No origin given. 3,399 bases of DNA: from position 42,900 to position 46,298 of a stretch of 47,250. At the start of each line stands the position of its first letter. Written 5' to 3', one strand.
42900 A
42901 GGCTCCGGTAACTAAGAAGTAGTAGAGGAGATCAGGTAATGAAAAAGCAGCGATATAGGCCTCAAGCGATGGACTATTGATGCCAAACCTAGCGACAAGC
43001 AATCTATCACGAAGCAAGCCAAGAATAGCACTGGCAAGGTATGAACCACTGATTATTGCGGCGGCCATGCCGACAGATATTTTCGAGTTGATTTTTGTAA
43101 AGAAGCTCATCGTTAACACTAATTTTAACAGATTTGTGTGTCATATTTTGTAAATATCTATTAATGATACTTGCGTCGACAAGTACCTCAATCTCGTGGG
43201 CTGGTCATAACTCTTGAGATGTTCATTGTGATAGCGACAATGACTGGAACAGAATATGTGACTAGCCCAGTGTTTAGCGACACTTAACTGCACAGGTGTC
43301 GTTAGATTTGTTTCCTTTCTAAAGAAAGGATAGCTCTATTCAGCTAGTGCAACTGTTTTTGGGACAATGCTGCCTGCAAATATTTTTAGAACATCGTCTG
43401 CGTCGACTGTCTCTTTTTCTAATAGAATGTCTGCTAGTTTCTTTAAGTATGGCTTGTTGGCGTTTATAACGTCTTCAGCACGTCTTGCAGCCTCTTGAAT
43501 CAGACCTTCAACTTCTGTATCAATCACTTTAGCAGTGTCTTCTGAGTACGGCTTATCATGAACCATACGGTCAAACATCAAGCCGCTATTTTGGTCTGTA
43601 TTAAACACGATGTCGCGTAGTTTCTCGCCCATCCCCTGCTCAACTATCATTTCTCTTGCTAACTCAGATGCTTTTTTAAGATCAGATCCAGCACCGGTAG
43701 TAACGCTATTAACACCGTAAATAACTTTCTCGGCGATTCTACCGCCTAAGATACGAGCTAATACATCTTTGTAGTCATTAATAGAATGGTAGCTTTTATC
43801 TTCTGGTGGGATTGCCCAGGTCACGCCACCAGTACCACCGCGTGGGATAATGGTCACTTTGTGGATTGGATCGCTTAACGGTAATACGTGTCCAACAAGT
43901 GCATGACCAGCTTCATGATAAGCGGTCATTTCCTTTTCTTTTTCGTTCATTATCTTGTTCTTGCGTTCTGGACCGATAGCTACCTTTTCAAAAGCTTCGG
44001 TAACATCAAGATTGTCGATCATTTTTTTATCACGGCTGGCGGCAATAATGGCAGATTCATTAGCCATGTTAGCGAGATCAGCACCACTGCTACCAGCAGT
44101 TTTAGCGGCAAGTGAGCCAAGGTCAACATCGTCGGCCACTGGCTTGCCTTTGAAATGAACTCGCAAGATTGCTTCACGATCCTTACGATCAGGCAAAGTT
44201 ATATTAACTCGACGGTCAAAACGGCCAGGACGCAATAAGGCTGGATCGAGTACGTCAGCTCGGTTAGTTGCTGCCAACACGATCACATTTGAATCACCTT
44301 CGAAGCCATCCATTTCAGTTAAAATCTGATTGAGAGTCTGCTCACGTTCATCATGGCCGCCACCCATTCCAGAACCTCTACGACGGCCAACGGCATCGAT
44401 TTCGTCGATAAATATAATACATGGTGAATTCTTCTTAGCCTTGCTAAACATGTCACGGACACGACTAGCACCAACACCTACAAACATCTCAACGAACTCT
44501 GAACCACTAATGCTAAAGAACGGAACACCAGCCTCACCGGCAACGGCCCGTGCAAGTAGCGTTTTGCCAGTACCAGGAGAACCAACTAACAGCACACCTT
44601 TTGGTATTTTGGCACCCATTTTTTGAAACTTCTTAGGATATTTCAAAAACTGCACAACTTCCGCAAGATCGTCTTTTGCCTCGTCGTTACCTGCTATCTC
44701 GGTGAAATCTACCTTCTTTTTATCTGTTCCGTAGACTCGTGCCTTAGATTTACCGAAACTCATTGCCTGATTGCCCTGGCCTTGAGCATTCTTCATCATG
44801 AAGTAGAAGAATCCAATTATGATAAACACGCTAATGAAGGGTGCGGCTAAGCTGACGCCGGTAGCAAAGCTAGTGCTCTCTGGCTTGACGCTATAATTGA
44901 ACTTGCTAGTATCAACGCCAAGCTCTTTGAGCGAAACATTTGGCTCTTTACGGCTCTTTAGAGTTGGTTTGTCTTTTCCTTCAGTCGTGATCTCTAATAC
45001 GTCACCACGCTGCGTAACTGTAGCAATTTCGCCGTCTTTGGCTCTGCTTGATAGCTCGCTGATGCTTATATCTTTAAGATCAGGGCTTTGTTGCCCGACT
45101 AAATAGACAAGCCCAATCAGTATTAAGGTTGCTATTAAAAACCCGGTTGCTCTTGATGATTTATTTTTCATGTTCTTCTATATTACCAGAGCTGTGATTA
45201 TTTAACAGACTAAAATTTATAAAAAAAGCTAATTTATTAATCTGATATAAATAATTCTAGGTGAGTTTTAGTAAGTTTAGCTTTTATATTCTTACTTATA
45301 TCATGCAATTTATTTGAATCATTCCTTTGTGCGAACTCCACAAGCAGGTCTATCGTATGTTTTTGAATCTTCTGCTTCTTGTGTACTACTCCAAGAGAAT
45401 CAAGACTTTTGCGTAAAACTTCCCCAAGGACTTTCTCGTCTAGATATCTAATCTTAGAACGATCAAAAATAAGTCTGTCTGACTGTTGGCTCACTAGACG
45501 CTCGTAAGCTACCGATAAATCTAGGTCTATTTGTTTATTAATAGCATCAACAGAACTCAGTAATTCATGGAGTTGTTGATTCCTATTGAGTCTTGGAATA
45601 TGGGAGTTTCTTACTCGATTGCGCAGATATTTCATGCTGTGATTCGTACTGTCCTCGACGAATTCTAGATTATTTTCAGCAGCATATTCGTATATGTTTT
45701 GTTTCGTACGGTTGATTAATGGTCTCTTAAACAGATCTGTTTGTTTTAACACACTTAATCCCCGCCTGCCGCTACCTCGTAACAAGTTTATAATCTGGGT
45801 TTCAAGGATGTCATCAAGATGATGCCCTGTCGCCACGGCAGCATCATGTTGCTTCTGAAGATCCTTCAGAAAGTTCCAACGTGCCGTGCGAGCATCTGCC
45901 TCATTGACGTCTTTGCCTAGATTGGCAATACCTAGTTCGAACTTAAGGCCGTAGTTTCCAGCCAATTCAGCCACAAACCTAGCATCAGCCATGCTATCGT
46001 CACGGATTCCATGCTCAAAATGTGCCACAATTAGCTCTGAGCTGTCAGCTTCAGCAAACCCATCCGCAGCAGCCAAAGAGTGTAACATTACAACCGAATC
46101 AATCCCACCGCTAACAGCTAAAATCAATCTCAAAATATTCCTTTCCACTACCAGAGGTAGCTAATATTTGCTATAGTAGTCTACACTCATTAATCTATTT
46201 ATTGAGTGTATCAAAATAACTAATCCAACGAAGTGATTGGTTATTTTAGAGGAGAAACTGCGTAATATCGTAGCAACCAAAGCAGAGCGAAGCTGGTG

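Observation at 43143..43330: Copy 4: a shorter, palindromised variant of the element between ftsH and murJ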

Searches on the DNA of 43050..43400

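Call 63: search_rna_families(source=window, start=43050, end=43400, threshold=evalue, max_evalue=10)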
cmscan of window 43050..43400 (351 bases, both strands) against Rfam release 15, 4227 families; matches with E-value up to 10: 5.
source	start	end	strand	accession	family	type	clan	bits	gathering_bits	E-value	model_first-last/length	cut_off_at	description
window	43076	43158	-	RF00352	snoR21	Gene; snRNA; snoRNA; CD-box;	-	18.4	45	6.5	1-82/82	no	Small nucleolar RNA R21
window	43239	43314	+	RF02074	STnc240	Gene; sRNA;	-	18.3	55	3.6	1-77/77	no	Enterobacterial sRNA STnc240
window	43197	43269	-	RF03442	mir-4003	Gene; miRNA;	-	17.9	70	1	1-58/58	no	mir-4003 microRNA precursor family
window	43062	43179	+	RF01295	SCARNA7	Gene; snRNA; snoRNA; scaRNA;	-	16.2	65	0.051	1-330/330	no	Small Cajal body-specific RNA 7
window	43191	43232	+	RF04122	mir-1204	Gene; miRNA;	-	15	70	2.8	1-67/67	no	mir-1204 microRNA precursor family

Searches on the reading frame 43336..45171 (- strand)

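Call 11: search_protein_families(library=ncbifam, proteins=[window:43336-45171:-])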
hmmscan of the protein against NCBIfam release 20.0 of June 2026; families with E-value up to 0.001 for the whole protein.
window:43336-45171:- (611 aa): 22 families
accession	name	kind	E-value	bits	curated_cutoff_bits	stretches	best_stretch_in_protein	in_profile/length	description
TIGR01241.2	FtsH_fam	equivalog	7.7e-230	764.7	600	1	16-594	7-598/598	ATP-dependent zinc metalloprotease FtsH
NF008004.0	PRK10733.1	equivalog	2.5e-180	600.6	1008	1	108-597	99-592/644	ATP-dependent zinc metalloprotease FtsH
NF003069.1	PRK03992.1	subfamily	3.1e-86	289.9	500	1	150-398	124-373/379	proteasome-activating nucleotidase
TIGR01242.2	TIGR01242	subfamily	6.1e-81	272.2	500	1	150-398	107-356/362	proteasome-activating nucleotidase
TIGR01243.1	CDC48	subfamily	3.1e-72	244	802.65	1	153-390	449-678/733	CDC48 family AAA ATPase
NF047748.1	PrtsmActNtasePan1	equivalog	3e-68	230.7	750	1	143-402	133-394/405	proteasome-activating nucleotidase Pan1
NF047747.1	PrtsmActNtasePan2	equivalog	4.4e-68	230.3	700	1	149-398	143-393/397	proteasome-activating nucleotidase Pan2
TIGR03689.1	pup_AAA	equivalog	7.3e-42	143.7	504.75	1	154-382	179-417/512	proteasome ATPase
NF041006.2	cell_div_CdvC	equivalog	2.2e-38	132.1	650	1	141-375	87-320/370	cell division protein CdvC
NF042959.1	IteA_antiphage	equivalog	5e-37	127.9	510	1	142-416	77-341/367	anti-phage ATPase IteA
NF003229.0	PRK04195.1-5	equivalog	3.9e-09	35.7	280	1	155-265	15-119/413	replication factor C large subunit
TIGR00390.1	hslU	equivalog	7.9e-07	28.3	362.45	1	187-245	44-104/441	ATP-dependent protease ATPase subunit HslU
NF003745.1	PRK05342.1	equivalog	3.5e-06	26.2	359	1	161-265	75-190/418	ATP-dependent Clp protease ATP-binding subunit ClpX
TIGR02881.1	spore_V_K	equivalog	1.7e-05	24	422.95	1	156-302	5-151/261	stage V sporulation protein K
TIGR00382.1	clpX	equivalog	4.3e-05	22.7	370.75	1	188-264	114-197/414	ATP-dependent protease ATP-binding subunit ClpX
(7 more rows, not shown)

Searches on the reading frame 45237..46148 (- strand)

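Call 11: search_protein_families(library=ncbifam, proteins=[window:45237-46148:-])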
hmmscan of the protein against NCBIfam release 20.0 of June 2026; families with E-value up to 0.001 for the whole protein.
window:45237-46148:- (303 aa): 5 families
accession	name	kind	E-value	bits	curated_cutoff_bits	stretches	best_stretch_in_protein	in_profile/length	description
TIGR02432.1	lysidine_TilS_N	equivalog_domain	2.8e-43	148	93.6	1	7-185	1-189/189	tRNA lysidine(34) synthetase TilS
NF007942.0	PRK10660.1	equivalog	9.3e-26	90.6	606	1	7-189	19-205/439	tRNA lysidine(34) synthetase TilS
NF007972.0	PRK10696.1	equivalog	6.1e-07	29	272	1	99-204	141-252/295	tRNA 2-thiocytidine(32) synthetase TtcA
TIGR00268.2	TIGR00268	equivalog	2.3e-05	23.8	150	1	6-165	14-166/259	ATP-dependent sacrificial sulfur transferase LarE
NF047749.1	tRNAThiolNcsA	equivalog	0.00016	20.9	500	0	9-126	57-187/322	tRNA 2-thiolation protein NcsA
